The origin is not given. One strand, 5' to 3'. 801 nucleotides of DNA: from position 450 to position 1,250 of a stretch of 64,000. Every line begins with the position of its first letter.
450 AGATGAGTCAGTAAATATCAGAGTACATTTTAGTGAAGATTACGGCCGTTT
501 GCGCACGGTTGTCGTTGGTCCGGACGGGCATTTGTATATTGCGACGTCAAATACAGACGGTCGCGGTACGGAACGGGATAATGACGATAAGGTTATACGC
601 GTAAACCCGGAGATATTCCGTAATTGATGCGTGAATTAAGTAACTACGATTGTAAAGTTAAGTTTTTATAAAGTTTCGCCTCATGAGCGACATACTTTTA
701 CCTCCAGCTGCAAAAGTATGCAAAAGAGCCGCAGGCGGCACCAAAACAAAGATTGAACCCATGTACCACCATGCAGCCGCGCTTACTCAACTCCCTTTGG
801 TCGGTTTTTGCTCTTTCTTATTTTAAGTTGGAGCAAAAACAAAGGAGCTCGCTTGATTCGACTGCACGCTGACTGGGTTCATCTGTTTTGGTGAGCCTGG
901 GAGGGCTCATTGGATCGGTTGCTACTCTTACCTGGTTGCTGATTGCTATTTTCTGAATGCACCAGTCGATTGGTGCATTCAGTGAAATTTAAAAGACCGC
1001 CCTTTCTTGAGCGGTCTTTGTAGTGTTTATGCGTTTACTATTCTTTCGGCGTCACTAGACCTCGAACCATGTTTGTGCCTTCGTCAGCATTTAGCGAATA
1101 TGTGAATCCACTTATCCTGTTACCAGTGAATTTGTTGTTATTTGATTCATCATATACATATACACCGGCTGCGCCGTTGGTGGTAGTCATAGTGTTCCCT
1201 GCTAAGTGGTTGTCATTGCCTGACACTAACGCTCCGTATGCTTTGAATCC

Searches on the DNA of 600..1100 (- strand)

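Call 4: search_rna_families(source=window, start=600, end=1100, threshold=evalue, max_evalue=10, show_alignments=3)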
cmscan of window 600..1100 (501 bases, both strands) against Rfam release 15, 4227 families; matches with E-value up to 10: 10.
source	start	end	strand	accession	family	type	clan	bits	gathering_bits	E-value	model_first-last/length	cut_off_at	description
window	953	1024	+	RF00506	Thr_leader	Cis-reg; leader;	-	19.1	55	0.39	1-118/118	no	Threonine operon leader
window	987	1100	-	RF01859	Phe_leader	Cis-reg; leader;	-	17.1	55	3.3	40-125/125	5'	Phenylalanine leader peptide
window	799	846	+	RF01243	snR33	Gene; snRNA; snoRNA; HACA-box;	CL00027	17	45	1.1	124-171/183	no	Small nucleolar RNA snR33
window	943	992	+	RF00742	MIR162_1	Gene; miRNA;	CL00150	16.8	75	0.65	1-112/112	no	MIR162_1 microRNA precursor family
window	994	1049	-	RF02844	RefA9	Gene; antisense;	-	16.8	49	6.1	1-64/64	no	Enterococcus sRNA A9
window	638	698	+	RF01615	ceN111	Gene; snRNA; snoRNA; CD-box;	-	16.1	43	5.7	1-70/70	no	Nematode snoRNA ceN111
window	804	840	+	RF01344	CRISPR-DR34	Gene; CRISPR;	-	15.8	35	4.2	1-36/36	no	CRISPR RNA direct repeat element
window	987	1071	-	RF00513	Trp_leader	Cis-reg; leader;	-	14.9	41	3.3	1-100/100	no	Tryptophan operon leader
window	986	1037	-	RF02066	STnc320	Gene; sRNA;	-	14.9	50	4.6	1-55/55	no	Salmonella enterica sRNA STnc320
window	948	988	+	RF00074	mir-29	Gene; miRNA;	-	14.4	46.7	4.8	1-70/70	no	mir-29 microRNA precursor family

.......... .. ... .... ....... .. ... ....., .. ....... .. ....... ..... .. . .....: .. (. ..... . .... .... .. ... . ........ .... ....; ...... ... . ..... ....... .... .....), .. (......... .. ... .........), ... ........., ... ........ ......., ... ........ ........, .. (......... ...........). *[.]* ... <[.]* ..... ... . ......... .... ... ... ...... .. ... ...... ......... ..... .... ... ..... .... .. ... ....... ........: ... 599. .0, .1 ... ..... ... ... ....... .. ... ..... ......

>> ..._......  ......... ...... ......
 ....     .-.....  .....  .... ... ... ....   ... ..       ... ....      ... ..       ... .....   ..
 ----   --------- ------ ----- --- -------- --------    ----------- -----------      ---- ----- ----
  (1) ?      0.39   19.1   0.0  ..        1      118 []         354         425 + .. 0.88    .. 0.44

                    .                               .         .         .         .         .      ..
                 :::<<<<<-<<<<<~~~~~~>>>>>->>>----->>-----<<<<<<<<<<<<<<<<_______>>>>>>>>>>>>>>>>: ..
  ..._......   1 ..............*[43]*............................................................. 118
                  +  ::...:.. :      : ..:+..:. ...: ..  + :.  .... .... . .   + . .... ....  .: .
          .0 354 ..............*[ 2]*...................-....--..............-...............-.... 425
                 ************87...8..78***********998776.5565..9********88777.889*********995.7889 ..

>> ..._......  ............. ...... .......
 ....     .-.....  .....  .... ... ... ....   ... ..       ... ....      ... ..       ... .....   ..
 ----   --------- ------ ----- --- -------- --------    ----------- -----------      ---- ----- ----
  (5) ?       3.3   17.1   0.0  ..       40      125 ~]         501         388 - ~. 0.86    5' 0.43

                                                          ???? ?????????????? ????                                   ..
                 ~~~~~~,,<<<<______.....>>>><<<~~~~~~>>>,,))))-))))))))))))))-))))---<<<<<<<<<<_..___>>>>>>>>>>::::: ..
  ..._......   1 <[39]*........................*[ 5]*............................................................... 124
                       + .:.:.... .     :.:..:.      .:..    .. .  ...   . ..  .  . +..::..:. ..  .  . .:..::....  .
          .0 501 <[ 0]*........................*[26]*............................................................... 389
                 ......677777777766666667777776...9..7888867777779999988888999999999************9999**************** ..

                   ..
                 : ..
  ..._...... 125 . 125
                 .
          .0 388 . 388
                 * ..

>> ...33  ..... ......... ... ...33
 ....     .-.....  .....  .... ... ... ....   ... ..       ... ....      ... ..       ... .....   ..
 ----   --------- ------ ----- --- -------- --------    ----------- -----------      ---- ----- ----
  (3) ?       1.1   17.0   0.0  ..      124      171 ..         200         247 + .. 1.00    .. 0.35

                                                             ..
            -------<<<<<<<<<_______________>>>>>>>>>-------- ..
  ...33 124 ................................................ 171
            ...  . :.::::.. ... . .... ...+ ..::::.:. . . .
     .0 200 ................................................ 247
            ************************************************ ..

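Call 33: build_rna_model(alignment_id=A1)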
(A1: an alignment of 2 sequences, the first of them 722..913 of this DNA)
Model R1 built from alignment A1 (2 sequences, 192 columns); structure: RNAalifold consensus.
model positions 192; base pairs 67; branch points 0; effective number of sequences 0.61; information 0.591 bits per position. Calibrated on 0.2 Mb of random sequence (short: E-values are rough).
structure used (alignment columns):
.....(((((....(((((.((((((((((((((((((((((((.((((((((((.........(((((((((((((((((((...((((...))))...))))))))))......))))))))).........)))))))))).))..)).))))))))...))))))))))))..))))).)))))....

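Call 34: search_with_rna_model(model_id=R1, sources=[window, L002, L003, L004, L005, L006, L007, L008, L009, L010, L011, L012, L013, L014, L015, L016, L017, L018, L019, L020, L021, L022, L023, L024, L025, L026, L027, L028, L029, L030, L031, L032, L033, L034], max_evalue=10, show_alignments=3)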
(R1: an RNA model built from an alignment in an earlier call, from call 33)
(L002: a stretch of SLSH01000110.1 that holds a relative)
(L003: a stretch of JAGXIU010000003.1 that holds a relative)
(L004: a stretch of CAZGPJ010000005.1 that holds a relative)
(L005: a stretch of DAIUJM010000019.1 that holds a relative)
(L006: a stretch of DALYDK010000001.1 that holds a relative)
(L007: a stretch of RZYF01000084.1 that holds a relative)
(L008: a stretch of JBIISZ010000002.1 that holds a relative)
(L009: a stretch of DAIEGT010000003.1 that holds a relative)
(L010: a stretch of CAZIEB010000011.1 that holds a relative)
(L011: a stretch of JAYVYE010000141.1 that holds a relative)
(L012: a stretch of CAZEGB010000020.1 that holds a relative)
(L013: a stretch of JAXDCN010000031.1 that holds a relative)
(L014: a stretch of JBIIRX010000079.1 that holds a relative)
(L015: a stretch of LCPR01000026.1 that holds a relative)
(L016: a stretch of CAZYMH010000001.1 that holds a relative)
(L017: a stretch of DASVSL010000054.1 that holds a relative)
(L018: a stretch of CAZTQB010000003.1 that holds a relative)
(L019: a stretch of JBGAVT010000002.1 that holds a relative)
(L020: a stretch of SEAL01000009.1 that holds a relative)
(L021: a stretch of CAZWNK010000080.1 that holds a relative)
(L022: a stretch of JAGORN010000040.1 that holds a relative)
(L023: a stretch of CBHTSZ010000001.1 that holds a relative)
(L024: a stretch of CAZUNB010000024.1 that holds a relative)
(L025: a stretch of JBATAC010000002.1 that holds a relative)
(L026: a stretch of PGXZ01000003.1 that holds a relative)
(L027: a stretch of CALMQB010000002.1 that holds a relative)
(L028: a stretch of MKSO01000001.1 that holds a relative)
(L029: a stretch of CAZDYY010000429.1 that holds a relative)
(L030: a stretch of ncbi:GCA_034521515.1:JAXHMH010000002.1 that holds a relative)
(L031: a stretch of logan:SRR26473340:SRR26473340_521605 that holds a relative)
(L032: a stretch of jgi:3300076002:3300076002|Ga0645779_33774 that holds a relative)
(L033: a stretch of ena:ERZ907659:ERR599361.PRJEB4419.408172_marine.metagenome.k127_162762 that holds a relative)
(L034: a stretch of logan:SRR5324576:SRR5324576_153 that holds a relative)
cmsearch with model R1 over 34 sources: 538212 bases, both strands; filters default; matches with E-value up to 10: 2.
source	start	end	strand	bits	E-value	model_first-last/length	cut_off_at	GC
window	722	913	-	239.8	9.3e-63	1-192/192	no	0.49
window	721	912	+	47.9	2.4e-10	1-192/192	no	0.49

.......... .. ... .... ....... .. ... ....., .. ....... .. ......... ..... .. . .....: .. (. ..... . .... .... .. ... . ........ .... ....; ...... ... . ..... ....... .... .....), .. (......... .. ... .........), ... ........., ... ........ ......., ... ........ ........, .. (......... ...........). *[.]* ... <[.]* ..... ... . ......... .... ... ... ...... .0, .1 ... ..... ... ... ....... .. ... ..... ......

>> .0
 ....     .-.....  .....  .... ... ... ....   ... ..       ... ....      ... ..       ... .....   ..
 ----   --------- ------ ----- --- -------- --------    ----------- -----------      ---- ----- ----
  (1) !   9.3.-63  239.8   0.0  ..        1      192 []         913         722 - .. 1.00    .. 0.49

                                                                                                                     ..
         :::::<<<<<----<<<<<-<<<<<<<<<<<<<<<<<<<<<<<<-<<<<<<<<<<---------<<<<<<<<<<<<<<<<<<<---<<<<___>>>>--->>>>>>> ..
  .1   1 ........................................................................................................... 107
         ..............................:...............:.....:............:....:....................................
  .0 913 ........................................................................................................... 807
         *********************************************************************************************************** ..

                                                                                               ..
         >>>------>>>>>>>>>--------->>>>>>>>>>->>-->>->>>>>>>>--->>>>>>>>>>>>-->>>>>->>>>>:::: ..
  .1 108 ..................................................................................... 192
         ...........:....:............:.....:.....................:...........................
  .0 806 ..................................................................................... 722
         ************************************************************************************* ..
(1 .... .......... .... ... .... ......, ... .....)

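Call 38: search_with_rna_model(model_id=R1, sources=[L035, L036, L037, L038, L039, L040, L041, L042, L043, L044, L045, L046, L047, L048, L049, L050], max_evalue=10)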
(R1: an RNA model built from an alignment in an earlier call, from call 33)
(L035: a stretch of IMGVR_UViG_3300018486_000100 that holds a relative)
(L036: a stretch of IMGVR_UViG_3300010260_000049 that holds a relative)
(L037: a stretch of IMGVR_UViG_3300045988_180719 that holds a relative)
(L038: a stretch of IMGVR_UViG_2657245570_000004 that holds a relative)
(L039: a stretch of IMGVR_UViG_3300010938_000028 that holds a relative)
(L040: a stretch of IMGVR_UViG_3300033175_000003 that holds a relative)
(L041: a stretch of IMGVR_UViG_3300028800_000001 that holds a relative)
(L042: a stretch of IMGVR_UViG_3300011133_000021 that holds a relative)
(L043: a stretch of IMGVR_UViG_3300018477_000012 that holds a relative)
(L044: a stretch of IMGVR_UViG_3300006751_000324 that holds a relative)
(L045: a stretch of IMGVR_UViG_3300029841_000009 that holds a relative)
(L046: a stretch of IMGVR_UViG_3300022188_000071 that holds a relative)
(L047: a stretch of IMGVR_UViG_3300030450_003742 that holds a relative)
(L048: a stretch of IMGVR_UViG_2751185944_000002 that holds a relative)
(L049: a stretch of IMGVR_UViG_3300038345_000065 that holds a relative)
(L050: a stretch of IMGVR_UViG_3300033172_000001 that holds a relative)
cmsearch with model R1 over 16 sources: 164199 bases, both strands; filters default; matches with E-value up to 10: 2.
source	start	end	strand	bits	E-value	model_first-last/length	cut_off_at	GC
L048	3552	3601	-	14.3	0.11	69-121/192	no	0.28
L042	955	1004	+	13.9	0.15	69-121/192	no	0.3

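Call 41: search_with_rna_model(model_id=R1, sources=[L051, L052, L053, L054, L055, L056, L057, L058, L059, L060, L061, L062, L063, L064, L065, L066, L067, L068, L069, L070, L071, L072, L073, L074, L075, L076, L077, L078, L079, L080, L081, L082, L083, L084, L085, L086, L087, L088, L089, L090, L091, L092, L093, L094, L095, L096, L097, L098, L099, L100, L101, L102, L103, L104, L105, L106, L107, L108, L109, L110, L111, L112, L113, L114, L115, L116, L117, L118, L119, L120, L121, L122, L123, L124, L125, L126, L127, L128, L129, L130], max_evalue=10, show_alignments=3)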
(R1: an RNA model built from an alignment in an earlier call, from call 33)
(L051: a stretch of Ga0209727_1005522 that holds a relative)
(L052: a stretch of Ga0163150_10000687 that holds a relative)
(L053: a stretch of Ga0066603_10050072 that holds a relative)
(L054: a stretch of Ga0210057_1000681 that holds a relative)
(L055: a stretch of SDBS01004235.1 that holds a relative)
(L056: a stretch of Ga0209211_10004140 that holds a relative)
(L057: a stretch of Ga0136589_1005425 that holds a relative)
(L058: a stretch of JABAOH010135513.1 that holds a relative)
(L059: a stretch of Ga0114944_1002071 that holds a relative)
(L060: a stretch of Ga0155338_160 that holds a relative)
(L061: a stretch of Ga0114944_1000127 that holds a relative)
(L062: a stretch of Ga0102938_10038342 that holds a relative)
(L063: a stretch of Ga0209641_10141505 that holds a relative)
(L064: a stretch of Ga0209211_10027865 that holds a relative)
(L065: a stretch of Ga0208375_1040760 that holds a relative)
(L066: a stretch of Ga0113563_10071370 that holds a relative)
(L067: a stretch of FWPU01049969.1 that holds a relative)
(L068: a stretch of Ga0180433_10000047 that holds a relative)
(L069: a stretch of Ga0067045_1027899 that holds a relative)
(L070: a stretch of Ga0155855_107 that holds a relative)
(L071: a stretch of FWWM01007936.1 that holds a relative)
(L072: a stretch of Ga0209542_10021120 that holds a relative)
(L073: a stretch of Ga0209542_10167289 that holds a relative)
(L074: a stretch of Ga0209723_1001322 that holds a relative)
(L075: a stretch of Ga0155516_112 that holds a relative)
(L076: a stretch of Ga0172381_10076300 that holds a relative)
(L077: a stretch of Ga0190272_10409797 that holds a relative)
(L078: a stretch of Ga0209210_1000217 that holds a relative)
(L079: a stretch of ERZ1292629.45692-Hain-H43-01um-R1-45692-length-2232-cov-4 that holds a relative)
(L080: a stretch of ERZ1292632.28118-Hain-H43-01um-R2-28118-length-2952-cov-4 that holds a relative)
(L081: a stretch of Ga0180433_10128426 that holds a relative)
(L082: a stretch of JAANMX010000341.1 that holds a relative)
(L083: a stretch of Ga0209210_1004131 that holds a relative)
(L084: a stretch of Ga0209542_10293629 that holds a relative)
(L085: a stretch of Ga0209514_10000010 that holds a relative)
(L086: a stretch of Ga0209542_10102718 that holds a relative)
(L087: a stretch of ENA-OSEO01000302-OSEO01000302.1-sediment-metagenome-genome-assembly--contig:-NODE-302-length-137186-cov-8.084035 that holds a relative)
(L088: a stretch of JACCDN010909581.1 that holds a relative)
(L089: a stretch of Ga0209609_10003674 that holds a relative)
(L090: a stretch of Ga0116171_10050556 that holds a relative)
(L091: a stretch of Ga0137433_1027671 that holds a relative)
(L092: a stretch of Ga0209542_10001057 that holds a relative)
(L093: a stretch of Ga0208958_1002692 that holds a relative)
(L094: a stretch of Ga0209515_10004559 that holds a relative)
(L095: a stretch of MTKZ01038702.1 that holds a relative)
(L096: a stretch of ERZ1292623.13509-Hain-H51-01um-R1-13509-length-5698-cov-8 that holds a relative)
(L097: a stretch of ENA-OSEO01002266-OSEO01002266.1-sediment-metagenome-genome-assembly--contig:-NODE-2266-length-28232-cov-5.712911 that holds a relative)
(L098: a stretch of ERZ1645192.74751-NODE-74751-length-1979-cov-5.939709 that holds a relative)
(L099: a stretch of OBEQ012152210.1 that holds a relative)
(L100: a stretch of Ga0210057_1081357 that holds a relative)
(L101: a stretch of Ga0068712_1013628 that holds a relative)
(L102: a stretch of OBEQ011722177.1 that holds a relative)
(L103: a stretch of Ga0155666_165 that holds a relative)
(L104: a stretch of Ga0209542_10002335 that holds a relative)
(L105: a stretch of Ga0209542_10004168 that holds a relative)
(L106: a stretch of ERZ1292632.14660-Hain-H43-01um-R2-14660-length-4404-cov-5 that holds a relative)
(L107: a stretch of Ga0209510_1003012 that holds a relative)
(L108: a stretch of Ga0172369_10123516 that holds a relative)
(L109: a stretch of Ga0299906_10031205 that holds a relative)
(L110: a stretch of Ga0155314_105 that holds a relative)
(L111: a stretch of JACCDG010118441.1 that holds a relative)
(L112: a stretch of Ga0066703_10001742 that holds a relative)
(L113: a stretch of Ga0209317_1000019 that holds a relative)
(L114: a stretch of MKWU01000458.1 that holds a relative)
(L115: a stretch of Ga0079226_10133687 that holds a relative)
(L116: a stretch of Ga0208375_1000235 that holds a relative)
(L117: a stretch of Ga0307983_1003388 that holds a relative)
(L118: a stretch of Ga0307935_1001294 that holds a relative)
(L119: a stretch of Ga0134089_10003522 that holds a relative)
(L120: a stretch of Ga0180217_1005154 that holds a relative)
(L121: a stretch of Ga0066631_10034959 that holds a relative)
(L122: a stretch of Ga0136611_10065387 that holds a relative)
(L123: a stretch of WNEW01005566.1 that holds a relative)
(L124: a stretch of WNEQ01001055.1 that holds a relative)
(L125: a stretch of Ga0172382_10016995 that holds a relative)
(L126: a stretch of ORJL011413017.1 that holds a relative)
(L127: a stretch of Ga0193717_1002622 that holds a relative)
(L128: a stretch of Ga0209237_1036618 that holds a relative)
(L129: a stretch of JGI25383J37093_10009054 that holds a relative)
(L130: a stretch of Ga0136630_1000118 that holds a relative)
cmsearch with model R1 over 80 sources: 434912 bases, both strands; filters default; matches with E-value up to 10: 1.
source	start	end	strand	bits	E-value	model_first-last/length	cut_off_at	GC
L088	7113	7146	-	9.4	6.4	1-192/192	no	0.47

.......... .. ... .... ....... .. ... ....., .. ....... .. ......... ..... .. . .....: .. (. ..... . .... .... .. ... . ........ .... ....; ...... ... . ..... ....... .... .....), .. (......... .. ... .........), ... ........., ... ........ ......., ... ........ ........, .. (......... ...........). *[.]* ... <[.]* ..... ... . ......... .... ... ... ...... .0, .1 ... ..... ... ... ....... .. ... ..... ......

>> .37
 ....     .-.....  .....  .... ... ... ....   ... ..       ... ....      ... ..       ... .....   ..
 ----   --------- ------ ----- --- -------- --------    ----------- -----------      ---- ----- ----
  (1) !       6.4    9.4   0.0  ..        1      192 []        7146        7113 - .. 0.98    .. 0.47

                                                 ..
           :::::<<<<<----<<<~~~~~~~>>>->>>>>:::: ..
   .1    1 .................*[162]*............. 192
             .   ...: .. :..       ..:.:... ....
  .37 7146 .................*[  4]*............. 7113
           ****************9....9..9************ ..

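Call 44: search_dna_similar(query=window:640-1037:+, collection=plasmids, mode=distant, max_evalue=0.01)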
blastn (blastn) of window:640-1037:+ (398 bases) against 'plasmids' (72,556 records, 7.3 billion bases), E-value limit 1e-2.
No match.
